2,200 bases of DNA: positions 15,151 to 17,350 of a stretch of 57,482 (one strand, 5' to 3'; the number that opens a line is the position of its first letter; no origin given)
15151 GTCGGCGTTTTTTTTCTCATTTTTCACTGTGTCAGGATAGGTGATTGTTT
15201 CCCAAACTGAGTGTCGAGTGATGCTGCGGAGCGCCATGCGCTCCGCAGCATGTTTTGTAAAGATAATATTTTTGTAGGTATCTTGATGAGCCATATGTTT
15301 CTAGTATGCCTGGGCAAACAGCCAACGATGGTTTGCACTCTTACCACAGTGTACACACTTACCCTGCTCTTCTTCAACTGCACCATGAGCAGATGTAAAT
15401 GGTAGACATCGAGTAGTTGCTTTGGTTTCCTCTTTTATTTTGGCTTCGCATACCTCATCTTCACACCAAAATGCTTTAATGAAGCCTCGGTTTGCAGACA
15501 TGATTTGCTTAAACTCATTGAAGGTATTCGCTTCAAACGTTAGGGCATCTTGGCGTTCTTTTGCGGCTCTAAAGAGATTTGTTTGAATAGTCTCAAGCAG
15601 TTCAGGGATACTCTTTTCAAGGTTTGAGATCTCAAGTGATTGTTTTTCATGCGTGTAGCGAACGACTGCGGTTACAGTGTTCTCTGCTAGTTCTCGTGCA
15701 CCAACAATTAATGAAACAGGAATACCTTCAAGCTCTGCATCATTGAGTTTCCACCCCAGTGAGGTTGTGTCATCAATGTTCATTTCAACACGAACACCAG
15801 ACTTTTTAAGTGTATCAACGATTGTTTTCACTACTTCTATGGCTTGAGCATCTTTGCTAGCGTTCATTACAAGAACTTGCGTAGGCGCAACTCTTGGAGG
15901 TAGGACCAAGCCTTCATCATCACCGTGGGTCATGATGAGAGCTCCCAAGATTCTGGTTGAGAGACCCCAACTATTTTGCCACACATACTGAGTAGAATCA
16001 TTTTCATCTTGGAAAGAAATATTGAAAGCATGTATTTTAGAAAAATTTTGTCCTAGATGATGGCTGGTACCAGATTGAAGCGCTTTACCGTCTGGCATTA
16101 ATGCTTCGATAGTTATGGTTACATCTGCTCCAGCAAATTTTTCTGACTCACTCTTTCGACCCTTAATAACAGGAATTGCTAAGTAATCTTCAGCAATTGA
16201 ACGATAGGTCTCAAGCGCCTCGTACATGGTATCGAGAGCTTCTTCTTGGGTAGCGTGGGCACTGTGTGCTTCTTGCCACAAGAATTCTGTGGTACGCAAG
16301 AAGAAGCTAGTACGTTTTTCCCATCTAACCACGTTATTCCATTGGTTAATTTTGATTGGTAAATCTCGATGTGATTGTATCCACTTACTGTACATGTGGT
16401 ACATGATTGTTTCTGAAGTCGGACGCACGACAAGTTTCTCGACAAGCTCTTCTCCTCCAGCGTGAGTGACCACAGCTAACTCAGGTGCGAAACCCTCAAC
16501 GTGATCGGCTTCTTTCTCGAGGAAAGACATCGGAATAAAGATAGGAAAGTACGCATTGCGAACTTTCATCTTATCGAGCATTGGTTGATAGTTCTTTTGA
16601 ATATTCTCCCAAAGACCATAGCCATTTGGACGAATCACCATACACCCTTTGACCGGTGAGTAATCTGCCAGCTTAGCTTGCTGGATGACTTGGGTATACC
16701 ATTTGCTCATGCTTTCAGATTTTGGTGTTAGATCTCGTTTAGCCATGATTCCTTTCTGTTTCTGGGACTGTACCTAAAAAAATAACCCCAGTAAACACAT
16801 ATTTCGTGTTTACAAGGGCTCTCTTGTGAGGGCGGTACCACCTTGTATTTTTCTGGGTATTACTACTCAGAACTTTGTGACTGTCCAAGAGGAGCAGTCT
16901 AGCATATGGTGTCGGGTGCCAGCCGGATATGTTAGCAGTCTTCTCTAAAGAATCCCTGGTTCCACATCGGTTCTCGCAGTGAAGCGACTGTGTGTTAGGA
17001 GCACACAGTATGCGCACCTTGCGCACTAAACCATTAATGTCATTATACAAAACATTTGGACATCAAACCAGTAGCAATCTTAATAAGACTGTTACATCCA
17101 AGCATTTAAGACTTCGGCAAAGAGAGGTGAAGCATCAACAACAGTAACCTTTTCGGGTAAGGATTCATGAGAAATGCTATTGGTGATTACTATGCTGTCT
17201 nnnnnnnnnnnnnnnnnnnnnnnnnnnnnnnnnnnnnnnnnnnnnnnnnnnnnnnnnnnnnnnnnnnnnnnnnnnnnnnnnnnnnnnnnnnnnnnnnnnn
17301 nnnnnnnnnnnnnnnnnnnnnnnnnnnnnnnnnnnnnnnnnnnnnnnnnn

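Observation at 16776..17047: T-box riboswitch controlling proS, with a non-canonical 5' domain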

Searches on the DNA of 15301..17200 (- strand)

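Call 5: search_rna_families(source=window, start=16600, end=17200, threshold=evalue, max_evalue=10, show_alignments=5)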
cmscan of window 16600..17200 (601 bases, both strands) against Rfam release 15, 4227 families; matches with E-value up to 10: 5.
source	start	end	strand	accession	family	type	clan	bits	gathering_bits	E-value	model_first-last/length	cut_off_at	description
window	16706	16811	-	RF02982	gltS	Cis-reg;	-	23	47.5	0.76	1-105/105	no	gltS RNA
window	16662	16824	-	RF02154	NCRUPAR_1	Gene; lncRNA;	-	22.8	50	5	1-140/140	no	Non-protein coding RNA, upstream of F2R/PAR1 conserved region 1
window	16781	16852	+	RF02551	DapZ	Cis-reg;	-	16.9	56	2.8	1-78/78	no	ABC transporter regulator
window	16777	16840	-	RF02399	NsiR1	Gene; sRNA;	-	15.2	39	2.8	1-60/60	no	Nitrogen stress-induced RNA 1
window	16795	16938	+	RF02204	WT1-AS_2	Gene; lncRNA;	-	11.5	45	9.5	1-137/137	no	WT1 antisense RNA conserved region 2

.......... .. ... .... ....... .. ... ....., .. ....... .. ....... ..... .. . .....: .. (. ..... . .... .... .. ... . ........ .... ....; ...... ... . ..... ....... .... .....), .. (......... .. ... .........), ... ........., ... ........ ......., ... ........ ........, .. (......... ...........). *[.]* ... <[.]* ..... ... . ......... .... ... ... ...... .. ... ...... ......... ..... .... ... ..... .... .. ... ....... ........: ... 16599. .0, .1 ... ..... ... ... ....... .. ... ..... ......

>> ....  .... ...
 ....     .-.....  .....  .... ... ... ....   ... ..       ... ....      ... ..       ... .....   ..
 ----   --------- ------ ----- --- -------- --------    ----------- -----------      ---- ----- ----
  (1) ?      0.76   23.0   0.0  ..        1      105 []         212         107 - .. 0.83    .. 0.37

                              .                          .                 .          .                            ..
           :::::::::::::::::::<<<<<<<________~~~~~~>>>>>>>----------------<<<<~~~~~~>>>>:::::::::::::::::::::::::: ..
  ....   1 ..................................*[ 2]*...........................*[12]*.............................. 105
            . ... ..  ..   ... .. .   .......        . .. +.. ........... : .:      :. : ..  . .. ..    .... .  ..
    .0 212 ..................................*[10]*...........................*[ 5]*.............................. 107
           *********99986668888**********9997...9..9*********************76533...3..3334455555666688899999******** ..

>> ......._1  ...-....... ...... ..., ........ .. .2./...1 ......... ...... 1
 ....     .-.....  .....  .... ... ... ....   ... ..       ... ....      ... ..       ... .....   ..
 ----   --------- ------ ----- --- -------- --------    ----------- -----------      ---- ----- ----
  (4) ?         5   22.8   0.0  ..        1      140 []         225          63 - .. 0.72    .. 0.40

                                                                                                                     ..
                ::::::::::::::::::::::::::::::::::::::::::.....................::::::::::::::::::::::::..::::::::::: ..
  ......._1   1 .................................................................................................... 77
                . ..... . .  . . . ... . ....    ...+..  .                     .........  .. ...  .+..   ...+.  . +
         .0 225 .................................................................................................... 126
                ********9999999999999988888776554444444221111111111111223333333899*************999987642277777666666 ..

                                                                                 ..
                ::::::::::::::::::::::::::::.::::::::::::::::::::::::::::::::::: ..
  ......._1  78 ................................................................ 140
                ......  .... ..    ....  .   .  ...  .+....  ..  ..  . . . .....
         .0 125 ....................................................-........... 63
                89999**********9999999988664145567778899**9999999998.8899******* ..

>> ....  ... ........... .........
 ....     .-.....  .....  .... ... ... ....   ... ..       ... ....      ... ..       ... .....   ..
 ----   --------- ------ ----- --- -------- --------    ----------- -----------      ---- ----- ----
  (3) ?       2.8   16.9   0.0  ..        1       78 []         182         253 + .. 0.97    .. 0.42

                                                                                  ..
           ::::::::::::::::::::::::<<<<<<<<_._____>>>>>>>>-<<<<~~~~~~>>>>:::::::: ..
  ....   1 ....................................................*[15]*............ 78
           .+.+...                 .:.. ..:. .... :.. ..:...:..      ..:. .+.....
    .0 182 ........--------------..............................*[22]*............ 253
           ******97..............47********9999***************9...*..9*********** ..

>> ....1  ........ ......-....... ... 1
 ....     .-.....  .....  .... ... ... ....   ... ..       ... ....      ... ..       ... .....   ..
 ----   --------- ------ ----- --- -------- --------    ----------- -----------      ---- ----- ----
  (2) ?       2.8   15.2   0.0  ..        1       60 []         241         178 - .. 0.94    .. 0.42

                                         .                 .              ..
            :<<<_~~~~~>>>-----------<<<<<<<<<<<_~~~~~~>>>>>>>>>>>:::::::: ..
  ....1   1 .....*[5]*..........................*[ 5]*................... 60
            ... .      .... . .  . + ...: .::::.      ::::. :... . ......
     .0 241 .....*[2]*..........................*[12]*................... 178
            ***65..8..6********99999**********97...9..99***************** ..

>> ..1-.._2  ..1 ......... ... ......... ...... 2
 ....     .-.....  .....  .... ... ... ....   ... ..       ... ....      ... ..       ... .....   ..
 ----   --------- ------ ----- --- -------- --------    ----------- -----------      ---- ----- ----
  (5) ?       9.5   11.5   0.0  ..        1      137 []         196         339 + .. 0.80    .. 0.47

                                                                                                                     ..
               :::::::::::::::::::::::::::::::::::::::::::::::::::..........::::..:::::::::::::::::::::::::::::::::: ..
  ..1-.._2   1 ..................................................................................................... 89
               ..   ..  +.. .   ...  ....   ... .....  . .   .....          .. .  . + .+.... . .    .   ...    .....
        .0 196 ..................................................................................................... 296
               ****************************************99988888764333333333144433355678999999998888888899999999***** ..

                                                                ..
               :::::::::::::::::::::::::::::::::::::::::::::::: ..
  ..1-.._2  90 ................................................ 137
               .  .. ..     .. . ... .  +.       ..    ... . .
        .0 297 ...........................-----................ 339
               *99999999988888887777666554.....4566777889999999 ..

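Call 28: search_rna_families(sources=[L001, L002, L035, L049, L053, L055, L058, L059, L063, L077, L114], threshold=gathering)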
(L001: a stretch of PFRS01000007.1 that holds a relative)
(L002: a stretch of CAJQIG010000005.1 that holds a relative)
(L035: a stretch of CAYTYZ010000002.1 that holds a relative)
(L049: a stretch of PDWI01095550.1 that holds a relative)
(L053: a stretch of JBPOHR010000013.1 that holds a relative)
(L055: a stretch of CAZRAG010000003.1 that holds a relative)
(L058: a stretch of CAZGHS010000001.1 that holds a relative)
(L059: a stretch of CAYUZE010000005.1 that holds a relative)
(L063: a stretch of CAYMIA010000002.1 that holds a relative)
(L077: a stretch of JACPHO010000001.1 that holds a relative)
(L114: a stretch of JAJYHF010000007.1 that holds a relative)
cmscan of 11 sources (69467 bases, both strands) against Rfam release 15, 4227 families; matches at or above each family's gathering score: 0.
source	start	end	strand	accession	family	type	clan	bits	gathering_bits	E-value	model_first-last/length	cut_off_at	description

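Call 66: search_rna_families(source=L114, start=1400, end=1900, threshold=evalue, max_evalue=10, show_alignments=1)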
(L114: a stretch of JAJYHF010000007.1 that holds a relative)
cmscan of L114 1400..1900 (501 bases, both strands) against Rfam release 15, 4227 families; matches with E-value up to 10: 5.
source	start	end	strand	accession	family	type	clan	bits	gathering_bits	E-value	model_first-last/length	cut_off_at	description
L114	1581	1781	+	RF00230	T-box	Cis-reg; leader;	-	51.3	93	2.1e-10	1-219/219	no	T-box leader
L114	1765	1822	+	RF03240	MIR5534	Gene; miRNA;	-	16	79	3.4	1-102/102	no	MIR5534 microRNA precursor family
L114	1861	1892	+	RF01111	SBWMV2_UPD-PKk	Cis-reg;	-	14.9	35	4.9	1-21/21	no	Pseudoknot of upstream pseudoknot domain (UPD) of the 3'UTR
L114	1449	1600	-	RF01884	LINC00901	Gene; lncRNA;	-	13.1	55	4.6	1-152/152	no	Non-coding RNA BC040587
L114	1807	1829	+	RF01152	sR1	Gene; snRNA; snoRNA; CD-box;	-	9.9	45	5.4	1-57/57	no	Small nucleolar RNA sR1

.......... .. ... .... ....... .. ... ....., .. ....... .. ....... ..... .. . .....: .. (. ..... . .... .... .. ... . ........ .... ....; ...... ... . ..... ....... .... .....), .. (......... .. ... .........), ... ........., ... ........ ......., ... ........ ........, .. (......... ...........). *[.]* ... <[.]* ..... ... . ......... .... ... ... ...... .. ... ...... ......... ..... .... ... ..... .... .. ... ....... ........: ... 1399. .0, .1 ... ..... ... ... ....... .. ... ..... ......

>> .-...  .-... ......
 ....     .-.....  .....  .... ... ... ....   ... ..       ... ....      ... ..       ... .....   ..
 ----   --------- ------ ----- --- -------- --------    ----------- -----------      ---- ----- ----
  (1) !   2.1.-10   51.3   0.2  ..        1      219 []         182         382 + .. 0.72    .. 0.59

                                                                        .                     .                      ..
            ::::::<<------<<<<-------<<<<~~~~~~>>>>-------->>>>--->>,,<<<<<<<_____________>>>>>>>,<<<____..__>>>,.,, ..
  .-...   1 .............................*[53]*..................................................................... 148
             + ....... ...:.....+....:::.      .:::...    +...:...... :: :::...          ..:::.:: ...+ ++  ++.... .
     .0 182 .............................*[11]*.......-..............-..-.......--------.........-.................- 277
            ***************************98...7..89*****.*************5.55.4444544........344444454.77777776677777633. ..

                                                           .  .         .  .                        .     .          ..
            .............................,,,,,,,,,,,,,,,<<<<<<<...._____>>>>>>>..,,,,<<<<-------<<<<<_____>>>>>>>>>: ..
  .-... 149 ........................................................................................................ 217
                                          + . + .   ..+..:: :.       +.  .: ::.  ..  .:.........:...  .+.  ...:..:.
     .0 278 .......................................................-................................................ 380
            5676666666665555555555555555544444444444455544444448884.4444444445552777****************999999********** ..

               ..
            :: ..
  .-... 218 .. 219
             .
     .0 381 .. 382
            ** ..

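Call 67: search_rna_families(source=window, start=16770, end=17040, threshold=evalue, max_evalue=10, show_alignments=2)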
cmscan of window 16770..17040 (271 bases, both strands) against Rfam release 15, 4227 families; matches with E-value up to 10: 3.
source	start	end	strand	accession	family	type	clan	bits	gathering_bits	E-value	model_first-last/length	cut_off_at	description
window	16781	16852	+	RF02551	DapZ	Cis-reg;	-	16.9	56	1.3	1-78/78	no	ABC transporter regulator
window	16777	16840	-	RF02399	NsiR1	Gene; sRNA;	-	15.2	39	1.3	1-60/60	no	Nitrogen stress-induced RNA 1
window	16795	16938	+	RF02204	WT1-AS_2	Gene; lncRNA;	-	11.5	45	4.3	1-137/137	no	WT1 antisense RNA conserved region 2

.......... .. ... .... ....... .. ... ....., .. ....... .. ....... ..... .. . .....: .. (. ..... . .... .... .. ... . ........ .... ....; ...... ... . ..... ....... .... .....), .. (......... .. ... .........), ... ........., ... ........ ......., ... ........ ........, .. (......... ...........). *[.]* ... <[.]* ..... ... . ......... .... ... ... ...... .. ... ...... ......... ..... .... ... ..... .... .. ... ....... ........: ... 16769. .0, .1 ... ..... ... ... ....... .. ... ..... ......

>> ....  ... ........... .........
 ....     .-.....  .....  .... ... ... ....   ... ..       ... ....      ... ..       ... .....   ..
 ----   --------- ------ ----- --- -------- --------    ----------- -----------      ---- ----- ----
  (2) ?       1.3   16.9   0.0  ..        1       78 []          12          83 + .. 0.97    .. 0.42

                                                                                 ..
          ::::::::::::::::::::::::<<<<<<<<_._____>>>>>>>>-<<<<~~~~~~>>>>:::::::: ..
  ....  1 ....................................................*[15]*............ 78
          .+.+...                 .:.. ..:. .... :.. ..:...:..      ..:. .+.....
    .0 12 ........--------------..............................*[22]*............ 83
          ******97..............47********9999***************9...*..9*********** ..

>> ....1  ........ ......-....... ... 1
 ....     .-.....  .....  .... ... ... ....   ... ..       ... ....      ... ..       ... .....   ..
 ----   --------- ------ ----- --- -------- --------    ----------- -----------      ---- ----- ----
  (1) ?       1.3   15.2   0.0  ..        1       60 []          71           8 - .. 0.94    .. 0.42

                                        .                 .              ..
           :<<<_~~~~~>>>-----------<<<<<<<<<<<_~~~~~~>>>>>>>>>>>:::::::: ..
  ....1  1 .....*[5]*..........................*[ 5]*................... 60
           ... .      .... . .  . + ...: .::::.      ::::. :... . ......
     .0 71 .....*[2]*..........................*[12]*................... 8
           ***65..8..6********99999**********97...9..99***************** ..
